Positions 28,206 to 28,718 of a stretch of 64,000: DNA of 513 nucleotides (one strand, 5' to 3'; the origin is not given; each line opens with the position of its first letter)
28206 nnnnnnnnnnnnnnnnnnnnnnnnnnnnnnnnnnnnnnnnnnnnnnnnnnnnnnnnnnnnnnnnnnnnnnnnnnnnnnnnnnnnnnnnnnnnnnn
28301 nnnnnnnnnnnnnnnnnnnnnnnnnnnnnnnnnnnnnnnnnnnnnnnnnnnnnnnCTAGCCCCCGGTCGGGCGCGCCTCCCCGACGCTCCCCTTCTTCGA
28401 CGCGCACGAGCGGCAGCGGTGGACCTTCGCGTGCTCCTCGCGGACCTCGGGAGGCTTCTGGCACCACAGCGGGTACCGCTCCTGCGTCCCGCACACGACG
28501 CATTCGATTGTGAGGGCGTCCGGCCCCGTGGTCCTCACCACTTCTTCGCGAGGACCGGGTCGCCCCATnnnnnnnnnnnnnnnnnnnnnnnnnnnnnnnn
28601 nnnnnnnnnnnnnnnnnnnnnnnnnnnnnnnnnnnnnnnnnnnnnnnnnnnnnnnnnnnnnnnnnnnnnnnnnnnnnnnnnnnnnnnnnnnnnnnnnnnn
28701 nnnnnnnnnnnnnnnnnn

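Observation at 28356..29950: BoxB-like diiron protein translationally coupled (GTGA) to a small Cys-rich zinc-ribbon protein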

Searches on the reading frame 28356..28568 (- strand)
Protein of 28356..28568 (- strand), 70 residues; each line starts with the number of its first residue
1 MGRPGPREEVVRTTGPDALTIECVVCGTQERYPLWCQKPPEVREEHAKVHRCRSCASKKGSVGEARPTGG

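Call 3: search_protein_families(library=pfam, proteins=[window:28356-28568:-], max_evalue=0.1)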
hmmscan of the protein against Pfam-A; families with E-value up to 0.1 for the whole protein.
window:28356-28568:- (70 aa): 0 families

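Call 4: search_protein_families(library=ncbifam, proteins=[window:28356-28568:-], max_evalue=0.1)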
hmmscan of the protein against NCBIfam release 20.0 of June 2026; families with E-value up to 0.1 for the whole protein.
window:28356-28568:- (70 aa): 0 families

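Call 19: find_homologous_proteins(query=window:28359-28538:-, max_evalue=10)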
Query seq(60 aa) (60 aa): 10 proteins with E <= 10 among 10 candidates.
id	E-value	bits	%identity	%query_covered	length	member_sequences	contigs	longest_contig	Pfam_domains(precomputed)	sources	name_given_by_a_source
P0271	4.3e-33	129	93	100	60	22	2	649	-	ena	-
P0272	2.9e-28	114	82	100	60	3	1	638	-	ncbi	-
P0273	3.3e-28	114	82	100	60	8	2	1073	-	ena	-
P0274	6.8e-28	113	83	100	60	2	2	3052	-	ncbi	-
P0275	9.7e-28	112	82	100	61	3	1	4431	-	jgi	-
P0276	5.6e-27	110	81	98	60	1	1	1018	-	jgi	-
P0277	1.2e-26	109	78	100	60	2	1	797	-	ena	-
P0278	1.5e-26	109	80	100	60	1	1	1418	-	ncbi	-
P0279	5.5e-25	104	77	100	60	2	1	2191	-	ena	-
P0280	4.1e-24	101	79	93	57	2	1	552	-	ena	-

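Call 51: predict_structure(alignment_id=A2)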
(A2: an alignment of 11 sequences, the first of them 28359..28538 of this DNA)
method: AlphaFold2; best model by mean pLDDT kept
length: 60 residues; sequences in the alignment: 11
mean_pLDDT: 68.2   pTM: 0.46
mean pLDDT of the five models: 68.2, 64.7, 64.5, 61.8, 61.6
residues with pLDDT >= 90: 0; 70-90: 39; 50-70: 7; < 50: 14
segments of 3 or more residues with pLDDT < 50: 1-5, 53-57
pLDDT, mean of each block of 10 residues (from residue 1): 52 84 73 80 75 45
secondary structure, 60 per line:
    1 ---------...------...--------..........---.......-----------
elements in order: E10-12 E19-21 H30-39 H43-49

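Call 53: fold_search(model_id=the predicted structure, library=pdb)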
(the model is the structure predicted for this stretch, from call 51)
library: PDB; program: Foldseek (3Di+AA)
matches with E <= 10: 187; with E <= 0.001: 0
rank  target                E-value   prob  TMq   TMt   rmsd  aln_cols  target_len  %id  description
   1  5yc3_A                6.3e-01  0.38  0.42  0.42   3.7        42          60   33  Crystal structure of AL3 PHD finger bound to H3K4me2 (released 2018-01-24)
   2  6fhq_A                8.3e-01  0.38  0.45  0.47   3.8        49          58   16  Crystal structure of human BAZ2B PHD zinc finger in complex with Fr 21 (released 2018-03-21)
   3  5lku                  8.3e-01  0.33  0.44  0.06   8.1        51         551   22  Crystal structure of the p300 acetyltransferase catalytic core with coenzyme A. (released 2016-11-02)
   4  5lkx                  8.3e-01  0.33  0.43  0.06   8.1        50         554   22  Crystal structure of the p300 acetyltransferase catalytic core with propionyl-coenzyme A. (released 2016-11-02)
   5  2ma5_MODEL_1_A        9.6e-01  0.20  0.41  0.41   6.1        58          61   19  Solution NMR structure of PHD type Zinc finger domain of Lysine-specific demethylase 5B (PLU-1/JARID1B) from H (released 2013-08-14)
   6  1we9_MODEL_1_A        1.0e+00  0.33  0.47  0.45   3.8        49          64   35  Solution structure of PHD domain in nucleic acid binding protein-like NP_197993 (released 2004-11-24)
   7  6wxk_B                1.0e+00  0.30  0.34  0.40   3.7        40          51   22  PHF23 PHD Domain Apo (released 2020-07-15)
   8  5lkt                  1.1e+00  0.28  0.43  0.06   6.4        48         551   23  Crystal structure of the p300 acetyltransferase catalytic core with butyryl-coenzyme A. (released 2016-11-02)
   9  1wev_MODEL_1_A        1.2e+00  0.21  0.49  0.36  10.1        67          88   18  Solution structure of PHD domain in protein NP_082203 (released 2004-11-25)
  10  5lkz                  1.3e+00  0.25  0.44  0.06   8.0        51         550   22  Crystal structure of the p300 acetyltransferase catalytic core with crotonyl-coenzyme A. (released 2016-11-02)
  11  6o7g_MODEL_1_B        1.4e+00  0.33  0.50  0.50   4.5        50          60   20  Solution structure of MLL4 PHD6 domain in complex with histone H4K16ac peptide (released 2019-05-22)
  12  9c0o_A                1.4e+00  0.21  0.44  0.42   7.0        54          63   22  Crystal structure of DmCfp1 PHD finger bound to H3K4me3 (released 2024-07-03)
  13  2f6j_C                1.6e+00  0.33  0.49  0.21   3.6        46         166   17  Crystal structure of PHD finger-linker-bromodomain fragment of human BPTF in the H3(1-15)K4me3 bound state (released 2006-07-11)
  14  7vhz_A                1.6e+00  0.30  0.47  0.08   5.4        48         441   17  Crystal structure of EP300 HAT domain in complex with compound 7 (released 2022-04-27)
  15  3zli_A                1.6e+00  0.23  0.39  0.07   5.2        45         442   16  Crystal structure of JmjC domain of human histone demethylase UTY (released 2013-02-27)
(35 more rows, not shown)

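Call 67: find_related_loci(query=A3, collection=metagenome_contigs, flank=3000)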
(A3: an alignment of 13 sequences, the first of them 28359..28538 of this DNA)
Query A3 (60 aa) in metagenome_contigs; peptide patterns used: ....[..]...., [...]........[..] (x = any residue, [..] = any of these).
184 stretches matched a pattern; 23 encode a relative of the query (tblastn E <= 1e-3); 23 distinct loci.
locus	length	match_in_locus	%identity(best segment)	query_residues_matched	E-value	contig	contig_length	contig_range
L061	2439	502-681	92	1-60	1e-35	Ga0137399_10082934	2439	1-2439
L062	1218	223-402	90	1-60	5e-36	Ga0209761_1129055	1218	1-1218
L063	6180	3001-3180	90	1-60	1e-34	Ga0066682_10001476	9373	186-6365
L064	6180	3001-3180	92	1-60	1e-34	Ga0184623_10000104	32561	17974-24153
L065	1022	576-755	88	1-60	1e-35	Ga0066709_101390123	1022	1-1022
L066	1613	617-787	86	4-60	3e-31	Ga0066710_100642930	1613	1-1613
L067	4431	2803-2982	82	1-60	6e-31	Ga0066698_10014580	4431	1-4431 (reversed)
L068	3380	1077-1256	82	1-60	6e-31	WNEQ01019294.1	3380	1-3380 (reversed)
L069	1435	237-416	80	1-60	6e-31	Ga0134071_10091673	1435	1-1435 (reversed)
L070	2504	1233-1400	86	5-60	5e-30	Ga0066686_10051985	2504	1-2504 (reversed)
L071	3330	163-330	84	5-60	4e-30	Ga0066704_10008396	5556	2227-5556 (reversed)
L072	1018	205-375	84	3-59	9e-31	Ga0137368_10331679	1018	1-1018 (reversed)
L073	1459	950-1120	84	4-60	9e-30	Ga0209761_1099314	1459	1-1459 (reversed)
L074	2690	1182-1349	73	5-60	4e-26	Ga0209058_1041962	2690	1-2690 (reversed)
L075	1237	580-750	72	4-60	3e-26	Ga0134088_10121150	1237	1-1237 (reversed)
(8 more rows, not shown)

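Call 71: search_protein_families(library=pfam, alignment_id=A3, max_evalue=10)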
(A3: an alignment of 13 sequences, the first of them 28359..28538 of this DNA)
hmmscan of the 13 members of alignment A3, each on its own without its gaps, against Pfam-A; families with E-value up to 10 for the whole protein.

A. member 1, window:28359-28538:- (60 aa): 0 families

B. families by the number of members that match (of 13 scanned): 13 families
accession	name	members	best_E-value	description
PF17283.8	Zn_ribbon_SprT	3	0.0039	SprT-like zinc ribbon domain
PF14354.12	Lar_restr_allev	1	0.015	Restriction alleviation protein Lar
PF21342.2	SoxA-TsdA_cyt-c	1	0.085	SoxA/TsdA, cytochrome c domain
PF24444.1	DUF7563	1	0.11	Family of unknown function (DUF7563)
PF06397.17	Desulfoferrod_N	1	0.14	Desulfoferrodoxin, N-terminal domain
PF20726.3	Nairovirus_Gn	1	0.16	Nairovirus, structural glycoprotein Gn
PF12760.12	Zn_ribbon_IS1595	1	0.41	Transposase zinc-ribbon domain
PF20056.4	DUF6455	1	0.63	Family of unknown function (DUF6455)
PF25206.1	DUF7836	1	0.67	Domain of unknown function (DUF7836)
PF16685.11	zf-RING_10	1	0.68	zinc RING finger of MSL2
PF25122.1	DUF7815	1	1.1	Domain of unknown function (DUF7815)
PF18073.7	Zn_ribbon_LapB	1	1.3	Rubredoxin metal binding domain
PF01258.23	zf-dskA_traR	1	1.6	Prokaryotic dksA/traR C4-type zinc finger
